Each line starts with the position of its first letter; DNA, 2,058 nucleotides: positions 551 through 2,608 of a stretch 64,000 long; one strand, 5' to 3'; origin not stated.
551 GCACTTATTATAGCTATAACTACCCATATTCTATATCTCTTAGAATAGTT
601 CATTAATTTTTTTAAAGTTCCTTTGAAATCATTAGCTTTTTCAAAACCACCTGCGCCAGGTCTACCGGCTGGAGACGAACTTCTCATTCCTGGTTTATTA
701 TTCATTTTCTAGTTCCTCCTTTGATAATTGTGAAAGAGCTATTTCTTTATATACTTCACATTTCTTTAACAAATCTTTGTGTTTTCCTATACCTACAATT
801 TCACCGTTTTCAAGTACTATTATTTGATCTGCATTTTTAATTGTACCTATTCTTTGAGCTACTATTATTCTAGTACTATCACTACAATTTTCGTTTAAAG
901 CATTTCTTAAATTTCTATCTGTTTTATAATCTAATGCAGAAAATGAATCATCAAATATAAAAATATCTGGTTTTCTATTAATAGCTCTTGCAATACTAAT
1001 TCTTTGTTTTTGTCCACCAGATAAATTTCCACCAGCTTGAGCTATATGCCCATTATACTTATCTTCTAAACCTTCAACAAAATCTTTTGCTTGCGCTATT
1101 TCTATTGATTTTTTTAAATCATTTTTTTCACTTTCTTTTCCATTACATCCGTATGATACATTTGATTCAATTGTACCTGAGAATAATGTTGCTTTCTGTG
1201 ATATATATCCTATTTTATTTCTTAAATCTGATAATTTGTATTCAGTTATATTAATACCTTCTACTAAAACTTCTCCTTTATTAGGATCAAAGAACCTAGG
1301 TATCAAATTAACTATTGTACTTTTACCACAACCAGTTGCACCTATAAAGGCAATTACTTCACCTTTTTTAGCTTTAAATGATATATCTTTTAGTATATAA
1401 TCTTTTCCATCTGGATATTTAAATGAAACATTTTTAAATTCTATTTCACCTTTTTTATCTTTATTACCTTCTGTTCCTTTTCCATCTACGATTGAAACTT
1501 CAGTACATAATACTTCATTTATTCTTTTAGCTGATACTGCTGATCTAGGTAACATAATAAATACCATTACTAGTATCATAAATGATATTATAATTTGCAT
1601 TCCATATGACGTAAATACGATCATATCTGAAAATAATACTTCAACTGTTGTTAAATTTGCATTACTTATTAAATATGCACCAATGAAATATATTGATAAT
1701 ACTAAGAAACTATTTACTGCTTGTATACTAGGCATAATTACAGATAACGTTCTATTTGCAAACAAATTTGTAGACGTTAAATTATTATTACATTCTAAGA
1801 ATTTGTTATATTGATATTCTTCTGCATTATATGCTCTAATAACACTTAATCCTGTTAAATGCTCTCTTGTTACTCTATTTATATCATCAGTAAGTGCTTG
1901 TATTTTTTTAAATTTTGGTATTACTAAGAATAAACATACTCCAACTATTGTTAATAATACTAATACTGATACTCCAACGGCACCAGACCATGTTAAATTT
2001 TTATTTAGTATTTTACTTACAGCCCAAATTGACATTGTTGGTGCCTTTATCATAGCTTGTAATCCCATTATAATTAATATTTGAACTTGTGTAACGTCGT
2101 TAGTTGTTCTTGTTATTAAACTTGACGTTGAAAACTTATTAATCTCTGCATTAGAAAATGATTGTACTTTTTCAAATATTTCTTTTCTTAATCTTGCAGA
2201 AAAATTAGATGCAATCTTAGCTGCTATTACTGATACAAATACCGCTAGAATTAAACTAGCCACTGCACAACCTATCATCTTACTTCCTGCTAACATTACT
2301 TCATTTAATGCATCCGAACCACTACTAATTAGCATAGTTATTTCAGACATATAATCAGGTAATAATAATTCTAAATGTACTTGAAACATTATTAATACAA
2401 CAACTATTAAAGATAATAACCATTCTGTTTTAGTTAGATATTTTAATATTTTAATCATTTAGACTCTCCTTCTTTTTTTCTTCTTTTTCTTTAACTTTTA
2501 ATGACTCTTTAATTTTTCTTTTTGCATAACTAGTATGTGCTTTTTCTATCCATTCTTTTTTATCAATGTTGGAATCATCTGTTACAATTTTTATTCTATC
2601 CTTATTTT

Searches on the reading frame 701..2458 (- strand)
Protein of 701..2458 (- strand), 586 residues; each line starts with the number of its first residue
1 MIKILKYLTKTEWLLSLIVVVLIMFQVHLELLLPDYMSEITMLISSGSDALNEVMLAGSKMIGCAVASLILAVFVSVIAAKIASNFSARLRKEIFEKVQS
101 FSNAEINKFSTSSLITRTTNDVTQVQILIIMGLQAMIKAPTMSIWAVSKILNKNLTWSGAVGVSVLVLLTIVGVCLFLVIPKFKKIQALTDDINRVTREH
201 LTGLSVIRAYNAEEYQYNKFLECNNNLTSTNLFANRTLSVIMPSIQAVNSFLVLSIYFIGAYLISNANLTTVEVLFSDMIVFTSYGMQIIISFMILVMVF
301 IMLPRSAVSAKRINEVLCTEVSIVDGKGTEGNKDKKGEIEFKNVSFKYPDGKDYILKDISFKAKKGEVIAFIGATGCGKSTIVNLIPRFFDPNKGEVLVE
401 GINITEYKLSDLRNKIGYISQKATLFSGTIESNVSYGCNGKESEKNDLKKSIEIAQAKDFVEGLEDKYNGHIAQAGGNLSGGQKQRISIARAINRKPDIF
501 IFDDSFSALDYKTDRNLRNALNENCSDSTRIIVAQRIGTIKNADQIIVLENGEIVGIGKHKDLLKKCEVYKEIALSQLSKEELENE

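Call 72: find_encoding_contigs(protein=window:701-2458:-, flank=10000, max_places=2)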
Protein window:701-2458:- (586 aa): 3 contigs read that carry it; 2 places shown.
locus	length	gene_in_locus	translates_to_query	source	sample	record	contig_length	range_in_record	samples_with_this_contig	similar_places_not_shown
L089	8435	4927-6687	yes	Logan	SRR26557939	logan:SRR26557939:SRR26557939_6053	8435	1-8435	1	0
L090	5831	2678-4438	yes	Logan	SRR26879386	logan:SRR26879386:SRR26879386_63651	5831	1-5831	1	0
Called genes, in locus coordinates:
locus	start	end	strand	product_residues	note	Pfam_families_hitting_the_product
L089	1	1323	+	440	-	?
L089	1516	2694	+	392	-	PF00465:Fe-ADH, PF13685:Fe-ADH_2, PF25137:ADH_Fe_C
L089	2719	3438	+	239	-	PF23023:Anti-Pycsar_Apyc1, PF00753:Lactamase_B (weak), PF12706:Lactamase_B_2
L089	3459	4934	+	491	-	PF13328:HD_4, PF01966:HD, PF04607:RelA_SpoT, PF02824:TGS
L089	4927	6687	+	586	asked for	PF00664:ABC_membrane, PF00005:ABC_tran, PF02463:SMC_N (weak)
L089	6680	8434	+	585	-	?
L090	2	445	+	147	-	?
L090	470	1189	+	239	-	PF23023:Anti-Pycsar_Apyc1, PF00753:Lactamase_B (weak), PF12706:Lactamase_B_2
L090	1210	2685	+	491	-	PF13328:HD_4, PF01966:HD, PF04607:RelA_SpoT, PF02824:TGS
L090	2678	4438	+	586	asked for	PF00664:ABC_membrane, PF00005:ABC_tran, PF02463:SMC_N (weak)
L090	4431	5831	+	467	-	?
